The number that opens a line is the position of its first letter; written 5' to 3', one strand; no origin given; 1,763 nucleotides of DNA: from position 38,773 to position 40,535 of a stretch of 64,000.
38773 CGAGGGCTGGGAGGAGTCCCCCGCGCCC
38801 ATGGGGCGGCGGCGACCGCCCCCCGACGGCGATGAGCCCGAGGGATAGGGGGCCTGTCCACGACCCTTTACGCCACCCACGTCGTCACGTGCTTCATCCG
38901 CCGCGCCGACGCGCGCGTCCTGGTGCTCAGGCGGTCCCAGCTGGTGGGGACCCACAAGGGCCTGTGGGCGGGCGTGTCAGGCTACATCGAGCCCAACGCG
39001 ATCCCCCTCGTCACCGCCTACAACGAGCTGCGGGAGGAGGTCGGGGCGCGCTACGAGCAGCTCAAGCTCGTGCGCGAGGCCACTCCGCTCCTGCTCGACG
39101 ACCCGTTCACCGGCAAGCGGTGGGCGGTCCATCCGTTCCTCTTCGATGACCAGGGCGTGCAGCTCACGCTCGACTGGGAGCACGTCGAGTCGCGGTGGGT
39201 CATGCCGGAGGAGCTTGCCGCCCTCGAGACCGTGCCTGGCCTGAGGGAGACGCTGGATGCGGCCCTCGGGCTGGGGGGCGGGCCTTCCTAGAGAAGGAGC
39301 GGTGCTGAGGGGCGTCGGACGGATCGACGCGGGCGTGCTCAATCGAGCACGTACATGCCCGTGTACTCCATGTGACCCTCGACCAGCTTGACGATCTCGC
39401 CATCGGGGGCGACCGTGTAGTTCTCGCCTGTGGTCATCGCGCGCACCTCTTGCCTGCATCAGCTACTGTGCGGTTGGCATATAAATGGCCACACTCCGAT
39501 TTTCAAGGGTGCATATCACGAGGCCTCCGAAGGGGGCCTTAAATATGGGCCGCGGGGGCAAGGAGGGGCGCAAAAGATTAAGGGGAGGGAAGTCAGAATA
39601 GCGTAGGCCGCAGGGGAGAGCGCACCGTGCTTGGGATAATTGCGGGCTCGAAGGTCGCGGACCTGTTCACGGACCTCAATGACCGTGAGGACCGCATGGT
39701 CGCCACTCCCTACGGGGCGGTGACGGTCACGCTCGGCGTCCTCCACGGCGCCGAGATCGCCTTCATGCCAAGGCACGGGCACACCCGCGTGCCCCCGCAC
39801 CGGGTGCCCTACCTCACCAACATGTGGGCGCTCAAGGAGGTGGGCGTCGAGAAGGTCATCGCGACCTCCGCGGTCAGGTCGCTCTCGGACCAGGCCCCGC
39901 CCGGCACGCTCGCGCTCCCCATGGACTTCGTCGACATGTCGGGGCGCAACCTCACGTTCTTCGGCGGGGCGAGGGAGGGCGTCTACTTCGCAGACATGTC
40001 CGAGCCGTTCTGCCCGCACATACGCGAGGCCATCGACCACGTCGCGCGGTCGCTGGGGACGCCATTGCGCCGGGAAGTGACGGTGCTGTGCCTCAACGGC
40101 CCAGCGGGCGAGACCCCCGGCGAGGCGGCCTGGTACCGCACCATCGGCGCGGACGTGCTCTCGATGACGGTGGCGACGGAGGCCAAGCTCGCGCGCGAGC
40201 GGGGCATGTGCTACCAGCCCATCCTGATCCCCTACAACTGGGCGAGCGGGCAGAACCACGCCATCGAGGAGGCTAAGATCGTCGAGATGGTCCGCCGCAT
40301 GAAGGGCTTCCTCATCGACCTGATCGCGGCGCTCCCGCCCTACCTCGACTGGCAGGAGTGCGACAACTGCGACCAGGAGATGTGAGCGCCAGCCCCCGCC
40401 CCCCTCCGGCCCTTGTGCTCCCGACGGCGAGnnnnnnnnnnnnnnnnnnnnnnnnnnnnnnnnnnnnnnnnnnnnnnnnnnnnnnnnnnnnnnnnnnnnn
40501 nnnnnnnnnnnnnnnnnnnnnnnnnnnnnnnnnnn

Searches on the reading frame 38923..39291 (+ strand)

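Call 40: search_protein_families(library=pfam, proteins=[window:38923-39291:+], max_evalue=0.01)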
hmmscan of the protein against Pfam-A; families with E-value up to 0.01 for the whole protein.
window:38923-39291:+ (122 aa): 1 family
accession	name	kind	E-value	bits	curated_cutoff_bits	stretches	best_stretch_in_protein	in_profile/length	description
PF00293.34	NUDIX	-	1.2e-10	41.9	21.1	1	2-112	20-132/134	NUDIX domain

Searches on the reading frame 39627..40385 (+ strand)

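Call 10: search_protein_families(library=pfam, proteins=[window:39627-40385:+])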
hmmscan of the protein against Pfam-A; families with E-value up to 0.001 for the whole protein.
window:39627-40385:+ (252 aa): 1 family
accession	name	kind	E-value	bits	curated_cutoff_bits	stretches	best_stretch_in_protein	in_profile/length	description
PF01048.26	PNP_UDP_1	-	3.9e-33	115.2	25.1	1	3-233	3-232/233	Phosphorylase superfamily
